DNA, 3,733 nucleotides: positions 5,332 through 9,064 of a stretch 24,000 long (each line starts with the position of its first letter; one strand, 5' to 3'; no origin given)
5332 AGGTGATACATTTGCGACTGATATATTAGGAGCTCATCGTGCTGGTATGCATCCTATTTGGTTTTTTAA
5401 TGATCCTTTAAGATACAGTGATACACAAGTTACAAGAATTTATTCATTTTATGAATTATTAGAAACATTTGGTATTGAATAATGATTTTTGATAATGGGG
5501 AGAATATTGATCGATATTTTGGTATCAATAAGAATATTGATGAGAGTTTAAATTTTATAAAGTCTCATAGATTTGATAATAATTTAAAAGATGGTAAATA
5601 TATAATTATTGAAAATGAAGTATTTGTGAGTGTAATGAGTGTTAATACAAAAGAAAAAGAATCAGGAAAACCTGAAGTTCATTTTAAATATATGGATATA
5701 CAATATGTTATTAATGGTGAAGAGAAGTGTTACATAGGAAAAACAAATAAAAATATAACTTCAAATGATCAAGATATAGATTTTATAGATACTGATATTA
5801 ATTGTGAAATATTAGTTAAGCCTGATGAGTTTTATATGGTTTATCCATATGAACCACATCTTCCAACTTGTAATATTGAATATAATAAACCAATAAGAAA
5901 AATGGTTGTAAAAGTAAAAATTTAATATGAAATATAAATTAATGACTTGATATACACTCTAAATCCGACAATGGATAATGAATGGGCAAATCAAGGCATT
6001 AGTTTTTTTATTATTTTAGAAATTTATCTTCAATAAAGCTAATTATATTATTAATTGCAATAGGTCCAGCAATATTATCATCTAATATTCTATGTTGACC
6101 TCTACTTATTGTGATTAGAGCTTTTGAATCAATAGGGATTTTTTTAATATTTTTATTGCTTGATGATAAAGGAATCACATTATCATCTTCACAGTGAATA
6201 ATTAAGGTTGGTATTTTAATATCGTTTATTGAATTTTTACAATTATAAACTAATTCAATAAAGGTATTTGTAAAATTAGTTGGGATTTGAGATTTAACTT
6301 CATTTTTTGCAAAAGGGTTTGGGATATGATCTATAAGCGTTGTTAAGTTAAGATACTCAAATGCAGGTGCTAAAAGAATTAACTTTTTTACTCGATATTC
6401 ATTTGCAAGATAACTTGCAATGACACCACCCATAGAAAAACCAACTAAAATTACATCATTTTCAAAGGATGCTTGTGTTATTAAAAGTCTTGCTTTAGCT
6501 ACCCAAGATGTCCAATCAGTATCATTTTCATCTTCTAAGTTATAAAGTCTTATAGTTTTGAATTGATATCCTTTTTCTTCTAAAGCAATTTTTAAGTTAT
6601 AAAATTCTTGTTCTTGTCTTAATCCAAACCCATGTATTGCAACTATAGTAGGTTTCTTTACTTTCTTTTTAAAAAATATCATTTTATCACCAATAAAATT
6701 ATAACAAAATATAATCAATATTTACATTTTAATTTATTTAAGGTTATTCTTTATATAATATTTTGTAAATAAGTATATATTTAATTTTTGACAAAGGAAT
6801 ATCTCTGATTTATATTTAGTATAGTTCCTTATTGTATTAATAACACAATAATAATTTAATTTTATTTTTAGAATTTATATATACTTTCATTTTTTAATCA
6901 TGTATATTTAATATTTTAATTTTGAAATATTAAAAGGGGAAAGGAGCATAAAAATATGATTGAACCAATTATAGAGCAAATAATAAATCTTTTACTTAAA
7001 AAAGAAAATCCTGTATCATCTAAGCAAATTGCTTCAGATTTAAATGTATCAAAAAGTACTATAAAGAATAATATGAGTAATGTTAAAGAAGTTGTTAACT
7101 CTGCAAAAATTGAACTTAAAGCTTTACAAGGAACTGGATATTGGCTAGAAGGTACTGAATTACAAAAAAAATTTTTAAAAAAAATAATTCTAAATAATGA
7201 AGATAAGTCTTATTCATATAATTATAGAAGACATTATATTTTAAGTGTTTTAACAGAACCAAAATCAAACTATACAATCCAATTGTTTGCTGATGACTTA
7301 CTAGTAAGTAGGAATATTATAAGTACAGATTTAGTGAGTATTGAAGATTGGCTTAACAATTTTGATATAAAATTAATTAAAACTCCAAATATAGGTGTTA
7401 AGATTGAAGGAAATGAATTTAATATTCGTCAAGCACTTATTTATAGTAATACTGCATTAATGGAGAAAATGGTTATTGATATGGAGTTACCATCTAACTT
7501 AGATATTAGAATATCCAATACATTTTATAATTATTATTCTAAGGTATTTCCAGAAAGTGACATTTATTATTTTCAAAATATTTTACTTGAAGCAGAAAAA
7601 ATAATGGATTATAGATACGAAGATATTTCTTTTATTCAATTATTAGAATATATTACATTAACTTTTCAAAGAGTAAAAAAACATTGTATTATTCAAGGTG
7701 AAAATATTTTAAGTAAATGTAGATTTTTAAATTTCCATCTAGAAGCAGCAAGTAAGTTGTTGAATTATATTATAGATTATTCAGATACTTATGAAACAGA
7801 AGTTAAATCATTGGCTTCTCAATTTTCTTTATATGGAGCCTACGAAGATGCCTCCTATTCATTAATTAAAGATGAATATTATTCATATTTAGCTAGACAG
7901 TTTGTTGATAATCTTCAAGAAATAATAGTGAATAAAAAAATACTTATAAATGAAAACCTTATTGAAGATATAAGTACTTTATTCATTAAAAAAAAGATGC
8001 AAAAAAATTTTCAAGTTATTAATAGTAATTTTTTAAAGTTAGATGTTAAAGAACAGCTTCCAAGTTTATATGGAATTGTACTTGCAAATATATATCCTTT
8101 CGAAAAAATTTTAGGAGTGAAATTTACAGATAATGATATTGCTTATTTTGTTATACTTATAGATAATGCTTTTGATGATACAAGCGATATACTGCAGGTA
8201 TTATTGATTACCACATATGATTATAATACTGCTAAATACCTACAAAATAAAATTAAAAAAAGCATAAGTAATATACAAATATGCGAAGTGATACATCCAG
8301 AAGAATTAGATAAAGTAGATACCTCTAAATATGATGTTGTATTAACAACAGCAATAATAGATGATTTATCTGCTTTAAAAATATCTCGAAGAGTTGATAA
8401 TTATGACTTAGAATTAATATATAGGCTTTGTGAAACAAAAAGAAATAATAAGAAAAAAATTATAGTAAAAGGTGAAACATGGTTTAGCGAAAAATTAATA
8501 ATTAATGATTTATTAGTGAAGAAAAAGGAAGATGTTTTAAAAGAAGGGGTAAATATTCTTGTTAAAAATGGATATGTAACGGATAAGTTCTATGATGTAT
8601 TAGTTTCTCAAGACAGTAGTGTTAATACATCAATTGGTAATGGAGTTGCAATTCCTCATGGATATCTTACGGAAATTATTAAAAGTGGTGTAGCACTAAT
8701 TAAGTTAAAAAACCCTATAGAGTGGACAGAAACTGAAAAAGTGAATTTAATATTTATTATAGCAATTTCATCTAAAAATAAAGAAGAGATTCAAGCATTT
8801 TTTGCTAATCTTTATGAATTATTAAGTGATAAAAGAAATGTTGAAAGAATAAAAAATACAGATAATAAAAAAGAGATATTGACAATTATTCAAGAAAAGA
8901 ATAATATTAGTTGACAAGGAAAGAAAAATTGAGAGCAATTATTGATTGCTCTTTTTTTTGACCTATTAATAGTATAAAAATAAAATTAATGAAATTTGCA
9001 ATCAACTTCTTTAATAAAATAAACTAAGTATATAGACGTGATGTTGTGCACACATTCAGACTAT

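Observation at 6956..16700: PRD-regulated fructose-family PTS operon with a non-canonical enzyme set: candidate undescribed rare-sugar pathway in which DhaK/DhaL is the only kinase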

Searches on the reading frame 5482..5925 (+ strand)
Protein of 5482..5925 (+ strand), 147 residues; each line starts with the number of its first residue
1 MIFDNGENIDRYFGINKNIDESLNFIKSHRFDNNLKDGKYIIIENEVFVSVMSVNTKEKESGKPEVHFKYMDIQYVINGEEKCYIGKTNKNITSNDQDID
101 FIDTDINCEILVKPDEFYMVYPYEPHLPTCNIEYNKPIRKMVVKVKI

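Call 5: search_protein_families(library=pfam, proteins=[window:5482-5925:+])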
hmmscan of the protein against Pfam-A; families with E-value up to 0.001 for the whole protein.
window:5482-5925:+ (147 aa): 1 family
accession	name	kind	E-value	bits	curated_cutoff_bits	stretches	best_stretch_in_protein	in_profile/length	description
PF04074.18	DUF386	-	6e-34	117.6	26.5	1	1-146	1-145/145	YhcH/YjgK/YiaL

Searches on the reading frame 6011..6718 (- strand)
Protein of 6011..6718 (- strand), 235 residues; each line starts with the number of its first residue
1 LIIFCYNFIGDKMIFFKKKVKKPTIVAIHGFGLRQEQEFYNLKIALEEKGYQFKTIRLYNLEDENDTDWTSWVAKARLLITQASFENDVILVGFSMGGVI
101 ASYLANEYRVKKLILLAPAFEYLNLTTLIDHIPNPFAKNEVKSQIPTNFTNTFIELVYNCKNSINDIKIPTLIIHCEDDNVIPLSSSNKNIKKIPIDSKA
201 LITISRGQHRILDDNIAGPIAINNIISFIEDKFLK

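Call 5: search_protein_families(library=pfam, proteins=[window:6011-6718:-])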
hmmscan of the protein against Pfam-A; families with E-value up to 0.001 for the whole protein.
window:6011-6718:- (235 aa): 10 families
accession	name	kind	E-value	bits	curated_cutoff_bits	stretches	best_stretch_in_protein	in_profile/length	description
PF12146.15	Hydrolase_4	-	9.1e-17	61.6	27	2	141-214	164-237/239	Serine aminopeptidase, S33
PF00561.26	Abhydrolase_1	-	2.5e-10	40.9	25.8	1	68-123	49-103/245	alpha/beta hydrolase fold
PF12697.13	Abhydrolase_6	-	2.6e-07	32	26.3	1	25-131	1-107/217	Alpha/beta hydrolase family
PF05728.18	UPF0227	-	1e-06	29.2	21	1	72-189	44-155/187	Uncharacterised protein family (UPF0227)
PF12695.13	Abhydrolase_5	-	1e-06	29.1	27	0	78-117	48-88/164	Alpha/beta hydrolase family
PF02230.22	Abhydrolase_2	-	1.5e-06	28.7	23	0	85-110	103-128/217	Phospholipase/Carboxylesterase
PF12740.14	PETase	-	0.00045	20.1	28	0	159-213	159-215/263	PET hydrolase-like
PF20434.5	BD-FAE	-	0.00075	19.5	26.8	0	159-189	180-210/215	BD-FAE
PF20408.4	Abhydrolase_11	-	0.00079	19.6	27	0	23-117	3-106/193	Alpha/beta hydrolase domain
PF01738.24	DLH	-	0.00082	19.5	21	0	85-111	95-122/217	Dienelactone hydrolase family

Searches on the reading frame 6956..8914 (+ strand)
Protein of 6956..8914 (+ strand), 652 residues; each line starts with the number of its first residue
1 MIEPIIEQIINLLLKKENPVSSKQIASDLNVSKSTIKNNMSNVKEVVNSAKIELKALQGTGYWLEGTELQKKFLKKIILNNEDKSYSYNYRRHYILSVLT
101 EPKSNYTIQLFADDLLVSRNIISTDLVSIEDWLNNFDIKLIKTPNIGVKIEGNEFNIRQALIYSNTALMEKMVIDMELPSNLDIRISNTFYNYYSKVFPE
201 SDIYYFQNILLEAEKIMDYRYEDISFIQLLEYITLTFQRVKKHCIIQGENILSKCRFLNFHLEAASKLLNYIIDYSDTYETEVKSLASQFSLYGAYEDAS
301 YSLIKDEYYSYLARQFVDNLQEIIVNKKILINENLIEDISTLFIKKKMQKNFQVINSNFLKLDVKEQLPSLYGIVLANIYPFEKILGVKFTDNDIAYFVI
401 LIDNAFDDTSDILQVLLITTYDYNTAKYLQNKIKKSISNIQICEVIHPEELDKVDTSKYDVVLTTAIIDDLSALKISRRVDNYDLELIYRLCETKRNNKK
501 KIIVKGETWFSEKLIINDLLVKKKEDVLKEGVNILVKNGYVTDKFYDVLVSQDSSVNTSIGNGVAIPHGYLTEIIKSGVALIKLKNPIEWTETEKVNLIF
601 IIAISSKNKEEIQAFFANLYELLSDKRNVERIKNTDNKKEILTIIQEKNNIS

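Call 3: search_protein_families(library=pfam, proteins=[window:6956-8914:+])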
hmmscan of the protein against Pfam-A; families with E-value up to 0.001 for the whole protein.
window:6956-8914:+ (652 aa): 5 families
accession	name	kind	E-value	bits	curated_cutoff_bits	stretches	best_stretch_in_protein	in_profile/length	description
PF00359.27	PTS_EIIA_2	-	5.8e-32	111.1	27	1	510-647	3-143/144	Phosphoenolpyruvate-dependent sugar phosphotransferase system, EIIA 2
PF08279.18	HTH_11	-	8e-15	54.9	25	2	7-62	3-54/55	HTH domain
PF05043.19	Mga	-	1.8e-11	44.9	21.1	2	103-159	28-81/87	Mga helix-turn-helix domain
PF09182.16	PuR_N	-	1.4e-06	28.6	24.6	0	99-143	14-58/70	Bacterial purine repressor, N-terminal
PF00874.25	PRD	-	0.00035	21.2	23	1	343-404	31-89/90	PRD domain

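Call 4: search_protein_families(library=ncbifam, proteins=[window:6956-8914:+])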
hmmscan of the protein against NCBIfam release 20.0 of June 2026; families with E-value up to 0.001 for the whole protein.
window:6956-8914:+ (652 aa): 11 families
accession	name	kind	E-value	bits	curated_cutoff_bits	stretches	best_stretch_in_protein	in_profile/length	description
TIGR00848.1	fruA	subfamily_domain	1.6e-18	66.9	103.5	1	510-628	2-125/129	fructose PTS transporter subunit IIA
NF011663.0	PRK15083.1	subfamily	1.3e-15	56.5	589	1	512-648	499-637/639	PTS mannitol transporter subunit IICBA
NF008319.0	PRK11109.1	equivalog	3.5e-15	56.2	302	1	518-648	12-142/376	fused PTS fructose transporter subunit IIA/HPr protein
NF007293.0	PRK09765.1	equivalog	2.1e-14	53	763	1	512-649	10-153/639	PTS 2-O-a-mannosyl-D-glycerate transporter subunit IIABC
NF010351.0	PRK13779.1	equivalog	1.6e-13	50.3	766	1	512-648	6-142/503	bifunctional PTS system fructose-specific transporter subunit IIA/HPr protein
TIGR01419.1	nitro_reg_IIA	equivalog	8.9e-11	41.8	138.7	1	515-647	11-145/145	PTS IIA-like nitrogen regulatory protein PtsN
NF007694.0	PRK10372.1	equivalog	1.6e-10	41.3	187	1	524-649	22-151/154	PTS ascorbate transporter subunit IIA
NF008145.0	PRK10896.1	equivalog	4.2e-10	39.6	221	1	545-649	50-157/161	PTS IIA-like nitrogen regulatory protein PtsN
NF007389.0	PRK09913.1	equivalog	6.8e-09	35.8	151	1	516-647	10-144/148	PTS fructose transporter subunit IIA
NF053736.1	AcpB_EbpR_MafR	subfamily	1.7e-08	34.2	130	1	8-159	10-148/481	AcpB/EbpR/MafR family transcriptional regulator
NF007236.0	PRK09665.1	equivalog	0.00027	20.7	139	1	519-634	10-131/150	PTS galactitol transporter subunit IIA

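Call 77: search_solved_structures(query=window:6956-8914:+, max_evalue=0.01)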
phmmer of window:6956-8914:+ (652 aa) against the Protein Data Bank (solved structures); distinct sequences matched with E-value up to 0.01: 7.
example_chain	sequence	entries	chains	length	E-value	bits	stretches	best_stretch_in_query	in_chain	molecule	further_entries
1a3a_A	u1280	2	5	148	2e-10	43.4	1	523-645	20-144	MANNITOL-SPECIFIC EII | PTS SYSTEM, MANNITOL-SPECIFIC IIABC COMPONENT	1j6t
2few_A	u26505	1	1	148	2.5e-09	39.7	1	523-645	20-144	PTS system mannitol-specific EIICBA component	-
4gqx_A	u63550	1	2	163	3.3e-07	32.7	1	515-643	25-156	PTS IIA-like nitrogen-regulatory protein PtsN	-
3urr_A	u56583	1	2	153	9.9e-07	31.2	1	515-643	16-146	PTS IIA-like nitrogen-regulatory protein PtsN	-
1a6j_A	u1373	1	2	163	5.5e-06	28.7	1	545-647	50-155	NITROGEN REGULATORY IIA PROTEIN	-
3bjv_A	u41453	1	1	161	6.6e-06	28.4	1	519-649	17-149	RmpA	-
2a0j_A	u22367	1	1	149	7.2e-05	25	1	515-647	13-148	PTS system, nitrogen regulatory IIA protein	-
